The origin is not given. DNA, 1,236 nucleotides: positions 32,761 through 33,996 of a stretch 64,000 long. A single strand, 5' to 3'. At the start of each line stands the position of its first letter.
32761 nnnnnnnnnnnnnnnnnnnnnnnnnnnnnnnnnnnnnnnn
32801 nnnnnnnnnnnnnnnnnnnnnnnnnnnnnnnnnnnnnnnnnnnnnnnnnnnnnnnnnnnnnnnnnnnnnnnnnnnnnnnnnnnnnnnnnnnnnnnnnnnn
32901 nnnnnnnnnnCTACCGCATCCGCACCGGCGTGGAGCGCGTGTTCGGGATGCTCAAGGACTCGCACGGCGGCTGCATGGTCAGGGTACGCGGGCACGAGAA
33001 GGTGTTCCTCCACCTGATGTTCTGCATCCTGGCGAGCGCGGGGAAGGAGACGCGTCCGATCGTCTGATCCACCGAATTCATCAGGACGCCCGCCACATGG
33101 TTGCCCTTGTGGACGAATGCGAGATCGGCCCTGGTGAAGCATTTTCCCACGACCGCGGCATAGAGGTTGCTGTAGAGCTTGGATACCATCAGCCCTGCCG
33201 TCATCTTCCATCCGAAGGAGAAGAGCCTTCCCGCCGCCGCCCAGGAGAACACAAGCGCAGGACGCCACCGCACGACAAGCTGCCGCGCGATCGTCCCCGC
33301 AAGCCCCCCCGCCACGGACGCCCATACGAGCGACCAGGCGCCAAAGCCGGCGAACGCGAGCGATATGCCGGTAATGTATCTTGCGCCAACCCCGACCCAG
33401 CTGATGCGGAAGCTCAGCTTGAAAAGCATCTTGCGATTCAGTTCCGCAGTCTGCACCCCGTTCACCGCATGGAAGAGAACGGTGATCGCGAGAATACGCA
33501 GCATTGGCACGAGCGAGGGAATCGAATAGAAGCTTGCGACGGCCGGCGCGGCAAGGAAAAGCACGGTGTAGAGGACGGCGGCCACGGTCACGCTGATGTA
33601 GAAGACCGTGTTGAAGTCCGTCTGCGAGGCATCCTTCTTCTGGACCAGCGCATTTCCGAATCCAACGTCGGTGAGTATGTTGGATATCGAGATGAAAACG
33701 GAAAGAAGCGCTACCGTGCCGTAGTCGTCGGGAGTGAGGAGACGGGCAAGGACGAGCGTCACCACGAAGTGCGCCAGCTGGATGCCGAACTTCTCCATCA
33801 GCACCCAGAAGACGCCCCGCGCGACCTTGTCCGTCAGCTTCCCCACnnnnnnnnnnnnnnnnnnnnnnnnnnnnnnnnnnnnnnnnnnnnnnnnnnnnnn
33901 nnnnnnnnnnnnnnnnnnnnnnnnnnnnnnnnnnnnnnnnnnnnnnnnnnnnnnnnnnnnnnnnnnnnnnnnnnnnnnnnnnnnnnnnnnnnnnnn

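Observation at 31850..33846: IS5-family insertion truncating wzx; the transposase ORF's last about 17 codons lie in DNA that on the opposite strand still reads as wzx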

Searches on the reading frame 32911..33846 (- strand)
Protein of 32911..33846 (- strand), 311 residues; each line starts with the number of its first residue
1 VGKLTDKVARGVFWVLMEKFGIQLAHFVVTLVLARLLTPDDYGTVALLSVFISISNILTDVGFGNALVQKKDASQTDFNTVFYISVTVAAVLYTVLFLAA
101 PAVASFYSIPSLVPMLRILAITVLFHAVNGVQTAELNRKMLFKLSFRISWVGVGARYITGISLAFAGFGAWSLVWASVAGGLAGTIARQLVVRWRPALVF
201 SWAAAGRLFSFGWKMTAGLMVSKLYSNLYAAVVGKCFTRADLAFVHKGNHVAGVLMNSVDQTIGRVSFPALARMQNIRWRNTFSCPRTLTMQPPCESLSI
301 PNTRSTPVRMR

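Call 3: search_protein_families(library=pfam, proteins=[window:32911-33846:-], max_evalue=0.01)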
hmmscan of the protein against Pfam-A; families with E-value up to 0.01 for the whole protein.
window:32911-33846:- (311 aa): 2 families
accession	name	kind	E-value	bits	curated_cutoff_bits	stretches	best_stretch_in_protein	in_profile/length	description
PF13440.11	Polysacc_synt_3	-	3.4e-72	243.6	23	1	32-276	1-245/293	Polysaccharide biosynthesis protein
PF01943.22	Polysacc_synt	-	1.4e-28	100.6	28.2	1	8-275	1-274/274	Polysaccharide biosynthesis protein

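Call 7: search_protein_families(library=ncbifam, proteins=[window:32911-33846:-], max_evalue=0.01)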
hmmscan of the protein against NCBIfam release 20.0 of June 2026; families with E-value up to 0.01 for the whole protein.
window:32911-33846:- (311 aa): 3 families
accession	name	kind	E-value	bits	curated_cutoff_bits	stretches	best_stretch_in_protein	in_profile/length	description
NF058658.1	Oglyco_Wzx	exception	7.1e-50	170.4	720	1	4-280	6-282/478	O-glycosylation flippase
NF007773.0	PRK10459.1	equivalog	1.1e-35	123.6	273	1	4-276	3-277/492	MOP flippase family protein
NF047674.1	TeichurnBiosyTuaB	equivalog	4.1e-30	105.2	580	1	1-276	1-278/469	teichuronic acid biosynthesis protein TuaB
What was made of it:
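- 33019..33846 (-): wzx remnant, codons 1-276 of an expected 499 (GTG start at 33846). Pfam and NCBIfam flippase hits (calls 3, 7).
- On Wzx / MOP-superfamily flippase: PF13440 E=3e-72, PF01943 E=1e-28, NCBIfam MOP flippase models (calls 3, 7).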

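Call 21: find_homologous_proteins(query=window:32911-33846:-, max_evalue=1e-10)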
Query window:32911-33846:- (311 aa): 735 proteins with E <= 1e-10 among 8000 candidates; the best 120 are listed.
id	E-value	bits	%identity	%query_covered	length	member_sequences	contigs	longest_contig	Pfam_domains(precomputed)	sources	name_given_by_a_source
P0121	2.0e-199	679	100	100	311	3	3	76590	PF01943.23,PF13440.12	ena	-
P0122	2.0e-162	558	95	89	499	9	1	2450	PF01943.23,PF13440.12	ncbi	-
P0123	2.9e-144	498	80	89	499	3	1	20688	PF01943.23,PF13440.12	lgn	-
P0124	1.9e-143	495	80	89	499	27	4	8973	PF01943.23,PF13440.12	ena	-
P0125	3.7e-143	494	79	89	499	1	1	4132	PF01943.23,PF13440.12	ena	-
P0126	6.6e-140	484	77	90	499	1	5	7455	PF01943.23,PF13440.12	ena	-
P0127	6.0e-139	481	76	90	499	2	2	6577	PF01943.23,PF13440.12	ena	-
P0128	2.7e-138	478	77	89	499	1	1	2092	PF01943.23,PF13440.12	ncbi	-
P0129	1.6e-136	473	76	89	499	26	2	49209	PF01943.23,PF13440.12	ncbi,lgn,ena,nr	ncbi:MAG: lipopolysaccharide biosynthesis protein [Kiritimatiellae bacterium]|nr:lipopolysaccharide 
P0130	5.4e-135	468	77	88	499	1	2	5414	PF01943.23,PF13440.12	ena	-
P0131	2.6e-134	465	76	88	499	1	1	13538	PF01943.23,PF13440.12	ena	-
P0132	1.1e-132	460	75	89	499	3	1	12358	PF01943.23,PF13440.12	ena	-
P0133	1.5e-132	460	76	89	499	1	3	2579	PF01943.23,PF13440.12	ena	-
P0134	1.7e-122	427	69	89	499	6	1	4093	PF01943.23,PF13440.12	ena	-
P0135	2.3e-121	423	69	89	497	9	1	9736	PF01943.23,PF13440.12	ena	-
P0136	7.6e-121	421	68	89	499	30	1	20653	PF01943.23,PF13440.12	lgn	-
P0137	3.5e-120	419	68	89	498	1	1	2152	PF01943.23,PF13440.12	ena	-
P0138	7.7e-120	418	67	90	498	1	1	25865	PF01943.23,PF13440.12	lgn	-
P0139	3.3e-119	416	69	89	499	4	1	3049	PF01943.23,PF13440.12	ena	-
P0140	4.9e-119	415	68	89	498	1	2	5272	PF01943.23,PF13440.12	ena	-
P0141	9.0e-119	414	69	89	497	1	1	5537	PF01943.23,PF13440.12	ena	-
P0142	1.1e-118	414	67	89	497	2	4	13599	PF01943.23,PF13440.12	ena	-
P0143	4.1e-118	412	68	89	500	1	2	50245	PF01943.23,PF13440.12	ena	-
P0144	5.5e-118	412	67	90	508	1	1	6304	PF01943.23,PF13440.12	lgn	-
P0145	8.3e-118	411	67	89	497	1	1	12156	PF01943.23,PF13440.12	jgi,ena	-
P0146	8.5e-118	411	67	89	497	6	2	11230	PF01943.23,PF13440.12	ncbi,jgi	jgi:O-antigen/teichoic acid export membrane protein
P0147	1.8e-117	410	67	90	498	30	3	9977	PF01943.23,PF13440.12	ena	-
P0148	2.1e-117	410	65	90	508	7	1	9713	PF01943.23,PF13440.12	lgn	-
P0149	2.1e-117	410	68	89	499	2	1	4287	PF01943.23,PF13440.12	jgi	-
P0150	2.2e-117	410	67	89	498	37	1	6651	PF01943.23,PF13440.12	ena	-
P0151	3.3e-117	409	67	89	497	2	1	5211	PF01943.23,PF13440.12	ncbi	-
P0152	3.6e-117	409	66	90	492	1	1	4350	PF01943.23,PF13440.12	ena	-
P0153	3.9e-117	409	66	90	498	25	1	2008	PF01943.23,PF13440.12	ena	-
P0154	4.0e-117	409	67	90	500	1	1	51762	PF01943.23,PF13440.12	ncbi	-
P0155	8.7e-117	408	67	90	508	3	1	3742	PF01943.23,PF13440.12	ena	-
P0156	1.0e-116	408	66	90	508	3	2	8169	PF01943.23,PF13440.12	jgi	-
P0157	1.1e-116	408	64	90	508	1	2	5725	PF01943.23,PF13440.12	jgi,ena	-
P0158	1.3e-116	407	66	90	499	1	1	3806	PF01943.23,PF13440.12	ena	-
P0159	3.3e-116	406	66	89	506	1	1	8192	PF01943.23,PF13440.12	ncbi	-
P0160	4.0e-116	406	66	89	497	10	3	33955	PF01943.23,PF13440.12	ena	-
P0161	4.4e-116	406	67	89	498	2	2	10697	PF01943.23,PF13440.12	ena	-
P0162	5.1e-116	405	65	90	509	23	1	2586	PF01943.23,PF13440.12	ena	-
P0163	6.0e-116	405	63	93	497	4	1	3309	PF01943.23,PF13440.12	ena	-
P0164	7.2e-116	405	66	89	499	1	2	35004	PF01943.23,PF13440.12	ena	-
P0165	9.4e-116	404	67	89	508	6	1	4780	PF01943.23,PF13440.12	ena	-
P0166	1.6e-115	404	65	90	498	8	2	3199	PF01943.23,PF13440.12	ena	-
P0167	2.0e-115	403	66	90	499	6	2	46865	PF01943.23,PF13440.12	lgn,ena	-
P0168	2.2e-115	403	66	90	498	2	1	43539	PF01943.23,PF13440.12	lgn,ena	-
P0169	2.9e-115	403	67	89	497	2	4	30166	PF01943.23,PF13440.12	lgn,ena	-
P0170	3.1e-115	403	66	89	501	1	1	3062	PF01943.23,PF13440.12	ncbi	-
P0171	3.7e-115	403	65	89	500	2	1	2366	PF01943.23,PF13440.12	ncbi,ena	-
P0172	8.0e-115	401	65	89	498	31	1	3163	PF01943.23,PF13440.12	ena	-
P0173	3.9e-114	399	64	89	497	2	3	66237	PF01943.23,PF13440.12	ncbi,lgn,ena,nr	ncbi:MAG: lipopolysaccharide biosynthesis protein [Kiritimatiellae bacterium]|nr:lipopolysaccharide 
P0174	8.2e-114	398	64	89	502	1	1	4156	PF01943.23,PF13440.12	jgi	-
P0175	8.4e-114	398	63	90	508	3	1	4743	PF01943.23,PF13440.12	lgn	-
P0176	1.1e-113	398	65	89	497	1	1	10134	PF01943.23,PF13440.12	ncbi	-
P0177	1.4e-113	397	61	90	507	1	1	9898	PF01943.23,PF13440.12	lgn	-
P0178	2.6e-113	396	64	90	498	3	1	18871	PF01943.23,PF13440.12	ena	-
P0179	3.9e-113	396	63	90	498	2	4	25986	PF01943.23,PF13440.12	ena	-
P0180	4.0e-113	396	64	89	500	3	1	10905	PF01943.23,PF13440.12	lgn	-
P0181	4.6e-113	396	62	90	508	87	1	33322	PF01943.23,PF13440.12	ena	-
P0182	5.2e-113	395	64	90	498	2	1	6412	PF01943.23,PF13440.12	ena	-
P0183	7.2e-113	395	65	89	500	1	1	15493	PF01943.23,PF13440.12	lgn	-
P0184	3.8e-112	393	62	90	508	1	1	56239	PF01943.23,PF13440.12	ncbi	ncbi:MAG: lipopolysaccharide biosynthesis protein [Kiritimatiellia bacterium]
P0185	3.8e-112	393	63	90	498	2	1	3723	PF01943.23,PF13440.12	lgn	-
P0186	7.8e-112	392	61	90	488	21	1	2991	PF01943.23,PF13440.12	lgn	-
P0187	9.1e-112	391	64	90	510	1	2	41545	PF01943.23,PF13440.12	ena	-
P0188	1.2e-111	391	63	89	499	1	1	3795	PF01943.23,PF13440.12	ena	-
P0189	2.1e-111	390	64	89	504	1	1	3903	PF01943.23,PF13440.12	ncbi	-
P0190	2.3e-111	390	63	89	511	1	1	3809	PF01943.23,PF13440.12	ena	-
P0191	3.0e-111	390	63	90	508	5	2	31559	PF01943.23,PF13440.12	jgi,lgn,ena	-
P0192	5.0e-111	389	64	89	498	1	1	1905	PF01943.23,PF13440.12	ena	-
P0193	7.7e-111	388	65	89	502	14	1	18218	PF01943.23,PF13440.12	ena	-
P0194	1.6e-110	387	63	89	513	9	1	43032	PF01943.23,PF13440.12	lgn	-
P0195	2.0e-110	387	63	89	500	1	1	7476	PF01943.23,PF13440.12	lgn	-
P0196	4.3e-110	386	61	90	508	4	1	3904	PF01943.23,PF13440.12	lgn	-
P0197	5.3e-110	386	63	88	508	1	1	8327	PF01943.23,PF13440.12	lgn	-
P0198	8.3e-110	385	64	89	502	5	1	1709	PF01943.23,PF13440.12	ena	-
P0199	1.7e-109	384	62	90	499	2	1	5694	PF01943.23,PF13440.12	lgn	-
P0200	3.9e-109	383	60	95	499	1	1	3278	PF01943.23,PF13440.12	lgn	-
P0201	4.5e-109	383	60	89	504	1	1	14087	PF01943.23,PF13440.12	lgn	-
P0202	4.7e-109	382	63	89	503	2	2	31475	PF01943.23,PF13440.12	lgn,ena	-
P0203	7.5e-109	382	61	95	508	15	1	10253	PF01943.23,PF13440.12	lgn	-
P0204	1.1e-108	381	61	89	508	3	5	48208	PF01943.23,PF13440.12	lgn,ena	-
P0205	4.0e-108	379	63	89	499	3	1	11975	PF01943.23,PF13440.12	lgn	-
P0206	6.0e-108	379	58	96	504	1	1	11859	PF01943.23,PF13440.12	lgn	-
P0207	7.0e-108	379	61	89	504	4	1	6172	PF01943.23,PF13440.12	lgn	-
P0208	1.3e-107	378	61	90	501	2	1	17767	PF01943.23,PF13440.12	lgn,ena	-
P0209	5.7e-107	376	63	89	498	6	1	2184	PF01943.23,PF13440.12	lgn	-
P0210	1.5e-106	374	60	88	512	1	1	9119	PF01943.23,PF13440.12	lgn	-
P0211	2.2e-106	374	62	89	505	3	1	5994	PF01943.23,PF13440.12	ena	-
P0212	4.5e-106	373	63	89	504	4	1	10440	PF01943.23,PF13440.12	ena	-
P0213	7.0e-106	372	61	89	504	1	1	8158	PF01943.23,PF13440.12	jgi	-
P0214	9.4e-106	372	61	89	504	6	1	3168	PF01943.23,PF13440.12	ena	-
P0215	9.5e-106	372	60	90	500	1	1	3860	PF01943.23,PF13440.12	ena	-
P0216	7.1e-105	369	59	89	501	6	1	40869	PF01943.23,PF13440.12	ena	-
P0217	7.8e-105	369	62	90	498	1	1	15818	PF01943.23,PF13440.12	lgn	-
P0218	1.2e-104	368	61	89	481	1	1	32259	PF01943.23,PF13440.12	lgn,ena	-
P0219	6.3e-104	366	61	88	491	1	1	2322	PF01943.23,PF13440.12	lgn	-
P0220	7.9e-104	365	59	89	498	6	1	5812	PF01943.23,PF13440.12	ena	-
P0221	3.6e-102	360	62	89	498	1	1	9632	PF01943.23,PF13440.12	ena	-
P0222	4.6e-101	356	68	76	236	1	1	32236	PF01943.23,PF13440.12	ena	-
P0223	7.3e-101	356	68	76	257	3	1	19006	PF01943.23,PF13440.12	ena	-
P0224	4.4e-98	346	56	89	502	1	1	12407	PF01943.23,PF13440.12,PF03023.20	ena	-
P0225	3.4e-96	340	55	89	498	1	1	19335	PF01943.23,PF13440.12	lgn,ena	-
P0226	1.9e-93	331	57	89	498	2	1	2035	PF01943.23,PF13440.12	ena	-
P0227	4.5e-93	330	68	70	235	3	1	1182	PF01943.23,PF13440.12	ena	-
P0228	3.3e-92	327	51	89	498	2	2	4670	PF01943.23,PF13440.12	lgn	-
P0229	3.4e-92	327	56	89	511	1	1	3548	PF01943.23,PF13440.12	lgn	-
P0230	3.6e-92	327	52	89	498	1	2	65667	PF01943.23,PF13440.12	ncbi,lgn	-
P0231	7.1e-92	326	52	89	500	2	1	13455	PF01943.23,PF13440.12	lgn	-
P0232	9.1e-92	326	54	89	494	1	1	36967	PF01943.23,PF13440.12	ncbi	-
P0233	1.7e-90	322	52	90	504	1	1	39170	PF01943.23,PF13440.12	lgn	-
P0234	2.5e-90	321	52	94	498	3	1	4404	PF01943.23,PF13440.12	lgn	-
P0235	2.5e-90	321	53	88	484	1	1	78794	PF01943.23,PF13440.12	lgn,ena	-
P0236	3.7e-90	320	54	89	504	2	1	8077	PF01943.23,PF13440.12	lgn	-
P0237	3.7e-90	320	51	92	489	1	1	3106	PF01943.23,PF13440.12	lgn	-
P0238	4.1e-90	320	54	89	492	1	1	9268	PF01943.23,PF13440.12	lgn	-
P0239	5.9e-90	320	51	89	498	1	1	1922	PF01943.23,PF13440.12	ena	-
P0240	7.7e-89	316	51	91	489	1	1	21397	PF01943.23,PF13440.12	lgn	-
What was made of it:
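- Full-length Wzx proteins are 497-510 aa in more than 100 relatives (call 21).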

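Call 22: find_encoding_contigs(protein=P0121, flank=6000, max_places=6)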
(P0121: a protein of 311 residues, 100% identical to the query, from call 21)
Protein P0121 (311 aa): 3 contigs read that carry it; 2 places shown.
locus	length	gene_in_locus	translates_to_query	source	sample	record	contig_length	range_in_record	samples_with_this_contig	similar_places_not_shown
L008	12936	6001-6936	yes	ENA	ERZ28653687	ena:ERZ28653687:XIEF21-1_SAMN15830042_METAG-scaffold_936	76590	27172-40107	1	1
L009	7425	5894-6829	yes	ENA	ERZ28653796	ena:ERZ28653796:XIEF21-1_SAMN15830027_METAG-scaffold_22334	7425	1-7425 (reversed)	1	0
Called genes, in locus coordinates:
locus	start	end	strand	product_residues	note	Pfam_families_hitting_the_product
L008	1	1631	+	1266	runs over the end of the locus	-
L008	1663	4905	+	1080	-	-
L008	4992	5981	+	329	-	-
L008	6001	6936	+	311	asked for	PF01943:Polysacc_synt, PF13440:Polysacc_synt_3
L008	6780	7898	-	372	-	PF05598:DUF772, PF01609:DDE_Tnp_1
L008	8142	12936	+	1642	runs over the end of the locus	PF13229:Beta_helix, PF13385:Laminin_G_3, PF09479:Flg_new, PF03781:FGE-sulfatase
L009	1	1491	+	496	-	?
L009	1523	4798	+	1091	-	-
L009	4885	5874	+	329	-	-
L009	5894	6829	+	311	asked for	PF01943:Polysacc_synt, PF13440:Polysacc_synt_3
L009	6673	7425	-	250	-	?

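Call 23: find_encoding_contigs(protein=P0122, flank=6000, max_places=6)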
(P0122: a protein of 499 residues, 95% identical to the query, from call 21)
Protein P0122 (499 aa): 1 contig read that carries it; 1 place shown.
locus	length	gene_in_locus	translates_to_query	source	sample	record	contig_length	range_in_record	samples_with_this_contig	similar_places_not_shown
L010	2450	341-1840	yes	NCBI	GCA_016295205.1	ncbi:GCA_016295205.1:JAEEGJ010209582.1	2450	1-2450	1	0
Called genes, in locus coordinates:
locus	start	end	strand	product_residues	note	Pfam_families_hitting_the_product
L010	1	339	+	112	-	?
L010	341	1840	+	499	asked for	PF01943:Polysacc_synt, PF13440:Polysacc_synt_3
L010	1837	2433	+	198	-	PF12797:Fer4_2 (faint), PF13237:Fer4_10 (weak), PF14697:Fer4_21 (faint), PF12838:Fer4_7, PF13187:Fer4_9 (weak), PF12837:Fer4_6 (weak), PF00037:Fer4 (weak), PF04422:FrhB_FdhB_N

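Call 26: find_encoding_contigs(protein=P0123, flank=10000, max_places=3)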
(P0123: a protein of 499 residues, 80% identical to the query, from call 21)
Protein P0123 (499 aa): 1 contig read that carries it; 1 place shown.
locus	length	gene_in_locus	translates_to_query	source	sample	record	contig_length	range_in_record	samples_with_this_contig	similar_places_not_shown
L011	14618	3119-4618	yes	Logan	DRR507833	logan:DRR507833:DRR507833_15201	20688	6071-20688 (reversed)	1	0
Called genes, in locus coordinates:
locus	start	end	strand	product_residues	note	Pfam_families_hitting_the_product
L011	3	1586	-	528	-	?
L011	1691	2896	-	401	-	PF13173:AAA_14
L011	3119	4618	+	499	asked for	PF01943:Polysacc_synt, PF13440:Polysacc_synt_3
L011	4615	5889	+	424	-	PF12797:Fer4_2 (faint), PF12838:Fer4_7, PF13187:Fer4_9 (weak), PF14697:Fer4_21 (weak), PF00037:Fer4 (weak), PF04422:FrhB_FdhB_N, PF04432:FrhB_FdhB_C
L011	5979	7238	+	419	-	PF13173:AAA_14, PF13635:DUF4143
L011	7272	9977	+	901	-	PF01757:Acyl_transf_3, PF00884:Sulfatase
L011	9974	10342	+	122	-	PF01219:DAGK_prokar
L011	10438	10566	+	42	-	-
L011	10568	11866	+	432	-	PF04230:PS_pyruv_trans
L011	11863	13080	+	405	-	PF05159:Capsule_synth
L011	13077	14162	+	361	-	PF00535:Glycos_transf_2, PF10111:Glyco_tranf_2_2, PF13641:Glyco_tranf_2_3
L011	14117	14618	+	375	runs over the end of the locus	PF00535:Glycos_transf_2, PF10111:Glyco_tranf_2_2, PF13641:Glyco_tranf_2_3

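Call 27: find_encoding_contigs(protein=P0129, flank=10000, max_places=3)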
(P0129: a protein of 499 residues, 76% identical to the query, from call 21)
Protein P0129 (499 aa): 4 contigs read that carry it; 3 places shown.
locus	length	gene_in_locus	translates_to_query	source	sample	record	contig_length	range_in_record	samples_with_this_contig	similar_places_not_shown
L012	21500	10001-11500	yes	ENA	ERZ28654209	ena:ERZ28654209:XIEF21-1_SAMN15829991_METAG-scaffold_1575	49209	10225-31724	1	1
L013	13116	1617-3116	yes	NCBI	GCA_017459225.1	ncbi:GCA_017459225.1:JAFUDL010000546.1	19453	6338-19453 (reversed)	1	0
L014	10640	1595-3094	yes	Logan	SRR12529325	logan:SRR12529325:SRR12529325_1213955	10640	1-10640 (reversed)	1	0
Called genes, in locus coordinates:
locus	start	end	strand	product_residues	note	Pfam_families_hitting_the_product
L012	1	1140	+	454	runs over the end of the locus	PF05167:DUF711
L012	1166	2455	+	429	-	PF02540:NAD_synthase (weak), PF01171:ATP_bind_3 (weak), PF06508:QueC (faint), PF00958:GMP_synt_C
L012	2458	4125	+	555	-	PF00920:ILVD_EDD_N, PF24877:ILV_EDD_C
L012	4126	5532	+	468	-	PF01743:PolyA_pol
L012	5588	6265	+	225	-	PF00440:TetR_N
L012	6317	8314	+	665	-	-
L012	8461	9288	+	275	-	PF08543:Phos_pyr_kin, PF00294:PfkB (weak)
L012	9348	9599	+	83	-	-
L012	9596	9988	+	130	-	PF01850:PIN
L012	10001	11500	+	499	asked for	PF01943:Polysacc_synt, PF13440:Polysacc_synt_3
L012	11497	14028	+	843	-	PF12797:Fer4_2 (faint), PF12837:Fer4_6 (faint), PF12838:Fer4_7, PF13187:Fer4_9 (weak), PF00037:Fer4 (weak), PF04422:FrhB_FdhB_N, PF04432:FrhB_FdhB_C, PF04230:PS_pyruv_trans, +1 more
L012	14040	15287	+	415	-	PF05159:Capsule_synth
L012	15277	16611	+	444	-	PF13439:Glyco_transf_4, PF13579:Glyco_trans_4_4 (weak), PF20706:GT4-conflict, PF00534:Glycos_transf_1, PF13692:Glyco_trans_1_4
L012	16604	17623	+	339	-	PF00535:Glycos_transf_2, PF10111:Glyco_tranf_2_2 (weak), PF13641:Glyco_tranf_2_3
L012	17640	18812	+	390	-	PF16822:ALGX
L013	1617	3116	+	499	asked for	PF01943:Polysacc_synt, PF13440:Polysacc_synt_3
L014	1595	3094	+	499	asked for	PF01943:Polysacc_synt, PF13440:Polysacc_synt_3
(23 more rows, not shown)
